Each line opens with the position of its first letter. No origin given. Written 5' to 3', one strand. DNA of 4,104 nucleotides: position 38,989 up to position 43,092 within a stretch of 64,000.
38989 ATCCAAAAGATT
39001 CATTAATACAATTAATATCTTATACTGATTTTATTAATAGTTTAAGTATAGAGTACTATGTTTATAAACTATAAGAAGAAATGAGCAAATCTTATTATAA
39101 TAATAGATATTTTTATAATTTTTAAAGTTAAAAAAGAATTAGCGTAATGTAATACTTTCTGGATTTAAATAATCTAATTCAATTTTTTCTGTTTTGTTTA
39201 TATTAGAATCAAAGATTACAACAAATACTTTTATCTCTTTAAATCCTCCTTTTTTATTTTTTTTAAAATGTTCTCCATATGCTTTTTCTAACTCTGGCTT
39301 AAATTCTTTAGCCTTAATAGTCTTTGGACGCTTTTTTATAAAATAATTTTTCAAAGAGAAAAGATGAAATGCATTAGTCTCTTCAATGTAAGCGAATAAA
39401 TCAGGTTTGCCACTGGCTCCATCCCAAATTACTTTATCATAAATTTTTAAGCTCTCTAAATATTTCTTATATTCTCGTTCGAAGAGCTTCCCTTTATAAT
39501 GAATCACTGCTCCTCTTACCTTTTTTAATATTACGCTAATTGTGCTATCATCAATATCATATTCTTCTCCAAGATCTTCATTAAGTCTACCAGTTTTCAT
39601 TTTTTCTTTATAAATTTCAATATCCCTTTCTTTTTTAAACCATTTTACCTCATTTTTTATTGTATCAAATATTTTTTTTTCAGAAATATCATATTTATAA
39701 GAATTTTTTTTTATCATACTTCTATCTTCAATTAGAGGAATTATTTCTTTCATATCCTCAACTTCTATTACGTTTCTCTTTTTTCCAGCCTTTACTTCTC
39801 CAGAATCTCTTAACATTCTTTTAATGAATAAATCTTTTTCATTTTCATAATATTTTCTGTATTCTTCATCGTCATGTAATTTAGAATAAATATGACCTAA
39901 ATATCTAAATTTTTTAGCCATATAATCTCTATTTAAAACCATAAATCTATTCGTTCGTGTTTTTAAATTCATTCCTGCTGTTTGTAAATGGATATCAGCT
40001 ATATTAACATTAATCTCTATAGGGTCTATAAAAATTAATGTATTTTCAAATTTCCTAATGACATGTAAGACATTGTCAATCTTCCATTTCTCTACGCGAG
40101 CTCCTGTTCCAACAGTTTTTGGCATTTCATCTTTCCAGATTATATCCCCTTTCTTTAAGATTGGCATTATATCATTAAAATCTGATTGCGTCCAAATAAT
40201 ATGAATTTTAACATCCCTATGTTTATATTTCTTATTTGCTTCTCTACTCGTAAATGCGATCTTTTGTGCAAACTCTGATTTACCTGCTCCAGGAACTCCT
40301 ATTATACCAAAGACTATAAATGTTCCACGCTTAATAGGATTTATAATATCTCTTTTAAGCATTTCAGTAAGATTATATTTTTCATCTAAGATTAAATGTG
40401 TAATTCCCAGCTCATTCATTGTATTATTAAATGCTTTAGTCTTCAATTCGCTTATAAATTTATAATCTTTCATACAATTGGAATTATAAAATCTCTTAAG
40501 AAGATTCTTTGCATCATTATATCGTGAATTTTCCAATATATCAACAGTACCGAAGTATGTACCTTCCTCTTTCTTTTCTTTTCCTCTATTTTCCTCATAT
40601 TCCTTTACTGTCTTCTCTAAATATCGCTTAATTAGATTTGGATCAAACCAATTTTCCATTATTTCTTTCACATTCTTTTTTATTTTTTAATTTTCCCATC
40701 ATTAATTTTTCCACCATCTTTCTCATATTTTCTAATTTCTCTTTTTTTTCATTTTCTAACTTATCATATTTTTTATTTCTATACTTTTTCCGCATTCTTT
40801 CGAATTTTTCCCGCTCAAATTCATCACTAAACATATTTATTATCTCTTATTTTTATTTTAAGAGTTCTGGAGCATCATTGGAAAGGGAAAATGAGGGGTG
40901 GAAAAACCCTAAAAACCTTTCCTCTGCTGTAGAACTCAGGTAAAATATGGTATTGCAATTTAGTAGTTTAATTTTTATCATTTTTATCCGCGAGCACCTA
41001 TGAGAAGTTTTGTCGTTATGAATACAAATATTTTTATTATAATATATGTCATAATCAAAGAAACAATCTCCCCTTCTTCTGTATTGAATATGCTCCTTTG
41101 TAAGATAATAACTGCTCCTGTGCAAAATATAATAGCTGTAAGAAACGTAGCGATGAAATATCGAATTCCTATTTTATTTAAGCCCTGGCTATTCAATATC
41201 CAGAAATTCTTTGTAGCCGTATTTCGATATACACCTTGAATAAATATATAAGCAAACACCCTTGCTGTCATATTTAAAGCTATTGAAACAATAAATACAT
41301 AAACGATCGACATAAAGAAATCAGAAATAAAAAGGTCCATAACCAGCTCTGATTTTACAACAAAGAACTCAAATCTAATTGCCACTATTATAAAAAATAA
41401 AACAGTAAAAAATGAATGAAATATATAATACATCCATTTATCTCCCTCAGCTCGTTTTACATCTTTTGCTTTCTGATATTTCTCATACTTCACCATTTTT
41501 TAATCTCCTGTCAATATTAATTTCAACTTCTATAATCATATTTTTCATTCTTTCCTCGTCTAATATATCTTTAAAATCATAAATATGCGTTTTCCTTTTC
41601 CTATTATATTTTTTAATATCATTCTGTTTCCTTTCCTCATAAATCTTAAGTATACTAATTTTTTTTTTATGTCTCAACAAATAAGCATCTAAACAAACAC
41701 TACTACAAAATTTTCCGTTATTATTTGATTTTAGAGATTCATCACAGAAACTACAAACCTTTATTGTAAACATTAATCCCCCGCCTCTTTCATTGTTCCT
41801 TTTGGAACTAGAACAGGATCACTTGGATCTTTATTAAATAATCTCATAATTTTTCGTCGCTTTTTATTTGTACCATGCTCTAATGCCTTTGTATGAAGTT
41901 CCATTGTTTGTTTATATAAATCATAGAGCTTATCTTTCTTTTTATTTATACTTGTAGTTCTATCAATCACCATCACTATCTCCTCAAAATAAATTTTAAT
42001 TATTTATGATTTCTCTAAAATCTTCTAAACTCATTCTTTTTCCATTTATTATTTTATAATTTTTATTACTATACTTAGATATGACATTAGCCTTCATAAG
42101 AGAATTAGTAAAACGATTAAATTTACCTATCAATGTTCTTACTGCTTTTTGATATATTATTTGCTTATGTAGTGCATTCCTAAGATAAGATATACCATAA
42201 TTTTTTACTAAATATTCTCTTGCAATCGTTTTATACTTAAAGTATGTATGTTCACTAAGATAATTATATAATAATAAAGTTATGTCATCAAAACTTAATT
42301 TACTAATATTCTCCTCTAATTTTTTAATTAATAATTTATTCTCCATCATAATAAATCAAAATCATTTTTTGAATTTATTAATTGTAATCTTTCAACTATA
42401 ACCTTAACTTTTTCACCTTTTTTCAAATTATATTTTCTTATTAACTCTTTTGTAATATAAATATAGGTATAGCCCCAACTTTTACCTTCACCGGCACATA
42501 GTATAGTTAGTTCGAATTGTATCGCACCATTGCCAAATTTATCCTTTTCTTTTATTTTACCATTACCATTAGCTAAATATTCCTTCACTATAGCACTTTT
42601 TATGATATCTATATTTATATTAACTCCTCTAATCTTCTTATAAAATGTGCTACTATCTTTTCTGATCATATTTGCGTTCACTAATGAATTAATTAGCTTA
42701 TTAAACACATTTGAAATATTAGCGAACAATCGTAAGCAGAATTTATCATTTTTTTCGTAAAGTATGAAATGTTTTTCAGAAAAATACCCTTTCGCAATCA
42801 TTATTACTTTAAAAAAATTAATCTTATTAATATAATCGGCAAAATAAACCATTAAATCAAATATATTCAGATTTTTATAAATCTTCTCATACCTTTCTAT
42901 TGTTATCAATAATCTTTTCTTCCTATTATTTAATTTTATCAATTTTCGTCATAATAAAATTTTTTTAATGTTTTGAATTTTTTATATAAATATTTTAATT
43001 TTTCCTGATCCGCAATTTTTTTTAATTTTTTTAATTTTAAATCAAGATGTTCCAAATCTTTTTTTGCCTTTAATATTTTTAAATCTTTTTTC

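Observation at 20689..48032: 27-kb integrative element inserted in the pyrD-nop5 divergent promoter rather than a tRNA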

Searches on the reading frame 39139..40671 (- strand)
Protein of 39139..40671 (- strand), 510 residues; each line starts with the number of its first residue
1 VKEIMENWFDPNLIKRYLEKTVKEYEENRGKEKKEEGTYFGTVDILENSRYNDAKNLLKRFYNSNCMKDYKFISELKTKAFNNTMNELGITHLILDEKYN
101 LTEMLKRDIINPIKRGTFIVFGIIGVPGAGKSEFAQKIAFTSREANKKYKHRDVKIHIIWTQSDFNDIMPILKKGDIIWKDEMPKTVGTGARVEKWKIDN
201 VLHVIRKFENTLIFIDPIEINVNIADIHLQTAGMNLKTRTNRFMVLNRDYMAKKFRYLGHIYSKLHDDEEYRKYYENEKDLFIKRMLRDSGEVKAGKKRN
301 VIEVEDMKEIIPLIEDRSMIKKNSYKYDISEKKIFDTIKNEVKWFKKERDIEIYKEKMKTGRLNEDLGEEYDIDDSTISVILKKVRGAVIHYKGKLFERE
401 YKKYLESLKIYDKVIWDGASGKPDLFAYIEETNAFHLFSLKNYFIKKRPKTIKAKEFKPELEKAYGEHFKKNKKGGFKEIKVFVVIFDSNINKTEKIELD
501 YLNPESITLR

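Call 10: search_protein_families(library=pfam, proteins=[window:39139-40671:-], max_evalue=0.1)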
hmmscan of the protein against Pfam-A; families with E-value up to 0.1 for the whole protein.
window:39139-40671:- (510 aa): 3 families
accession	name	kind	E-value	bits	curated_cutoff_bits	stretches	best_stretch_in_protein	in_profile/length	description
PF08765.17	Mor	-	0.018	15.5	24.9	1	341-390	53-100/107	Mor transcription activator family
PF03308.22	MeaB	-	0.041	13.3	23.1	0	115-146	30-61/273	Methylmalonyl Co-A mutase-associated GTPase MeaB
PF13238.12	AAA_18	-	0.057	14.3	29.4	0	123-229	3-97/128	AAA domain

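Call 31: search_protein_families(library=phrogs, proteins=[window:39139-40671:-], max_evalue=0.05)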
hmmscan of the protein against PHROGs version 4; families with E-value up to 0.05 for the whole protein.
window:39139-40671:- (510 aa): 3 families
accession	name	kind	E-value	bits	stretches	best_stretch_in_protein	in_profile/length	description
phrog_532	-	transcription regulation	0.014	16.5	0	343-397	77-130/132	late transcriptional activator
phrog_10255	-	other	0.025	15.3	1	121-139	4-22/230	kinase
phrog_29614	-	unknown function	0.031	15.2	0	294-336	21-63/77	-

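Call 108: search_protein_families(library=ncbifam, proteins=[window:39139-40671:-], max_evalue=0.01)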
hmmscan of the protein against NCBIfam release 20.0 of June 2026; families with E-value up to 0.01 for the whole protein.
window:39139-40671:- (510 aa): 1 family
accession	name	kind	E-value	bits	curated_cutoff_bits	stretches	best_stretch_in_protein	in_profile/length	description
NF006743.0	PRK09270.1-2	equivalog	0.0017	17.5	227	1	104-142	14-52/217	nucleoside/nucleotide kinase family protein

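Call 109: search_protein_families(library=padloc, proteins=[window:39139-40671:-], max_evalue=0.001)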
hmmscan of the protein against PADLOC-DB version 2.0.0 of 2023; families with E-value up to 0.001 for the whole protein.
window:39139-40671:- (510 aa): 0 families

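Call 117: search_dna_similar(query=window:39139-40671:-, collection=phages, mode=protein, max_evalue=0.01, max_rows=10)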
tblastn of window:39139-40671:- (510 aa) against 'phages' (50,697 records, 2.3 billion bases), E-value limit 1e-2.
No match.

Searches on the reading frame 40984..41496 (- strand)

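Call 11: search_protein_families(library=pfam, proteins=[window:40984-41496:-], max_evalue=0.1)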
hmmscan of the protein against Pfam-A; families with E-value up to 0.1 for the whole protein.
window:40984-41496:- (170 aa): 0 families

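Call 31: search_protein_families(library=phrogs, proteins=[window:40984-41496:-], max_evalue=0.05)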
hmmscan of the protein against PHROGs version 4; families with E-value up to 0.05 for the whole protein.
window:40984-41496:- (170 aa): 1 family
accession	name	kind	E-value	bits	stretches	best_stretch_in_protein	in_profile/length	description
phrog_19894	-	unknown function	0.026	14.3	1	56-111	154-208/576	-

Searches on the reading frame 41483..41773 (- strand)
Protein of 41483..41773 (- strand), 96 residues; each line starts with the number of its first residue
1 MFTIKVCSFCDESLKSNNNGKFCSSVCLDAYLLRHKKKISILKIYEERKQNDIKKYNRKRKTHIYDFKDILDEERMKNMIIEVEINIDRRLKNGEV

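Call 11: search_protein_families(library=pfam, proteins=[window:41483-41773:-], max_evalue=0.1)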
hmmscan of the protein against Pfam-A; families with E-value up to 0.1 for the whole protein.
window:41483-41773:- (96 aa): 1 family
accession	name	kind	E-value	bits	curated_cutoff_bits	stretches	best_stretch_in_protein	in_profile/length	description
PF08917.16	ecTbetaR2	-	0.019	15.4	25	1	5-66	1-62/111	Transforming growth factor beta receptor 2 ectodomain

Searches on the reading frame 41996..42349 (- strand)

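Call 11: search_protein_families(library=pfam, proteins=[window:41996-42349:-], max_evalue=0.1)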
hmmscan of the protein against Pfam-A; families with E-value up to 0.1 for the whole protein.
window:41996-42349:- (117 aa): 1 family
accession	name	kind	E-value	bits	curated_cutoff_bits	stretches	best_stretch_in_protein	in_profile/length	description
PF09057.15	Smac_DIABLO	-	0.035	13.9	25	1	66-112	92-136/237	Second Mitochondria-derived Activator of Caspases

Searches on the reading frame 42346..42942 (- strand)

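Call 11: search_protein_families(library=pfam, proteins=[window:42346-42942:-], max_evalue=0.1)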
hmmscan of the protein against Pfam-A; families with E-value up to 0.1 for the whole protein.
window:42346-42942:- (198 aa): 1 family
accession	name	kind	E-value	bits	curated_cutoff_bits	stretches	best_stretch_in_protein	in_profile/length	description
PF07497.18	Rho_RNA_bind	-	0.0018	18.5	27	1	160-183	26-49/73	Rho termination factor, RNA-binding domain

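Call 108: search_protein_families(library=ncbifam, proteins=[window:42346-42942:-], max_evalue=0.01)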
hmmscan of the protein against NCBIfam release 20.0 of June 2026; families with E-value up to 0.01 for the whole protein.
window:42346-42942:- (198 aa): 0 families
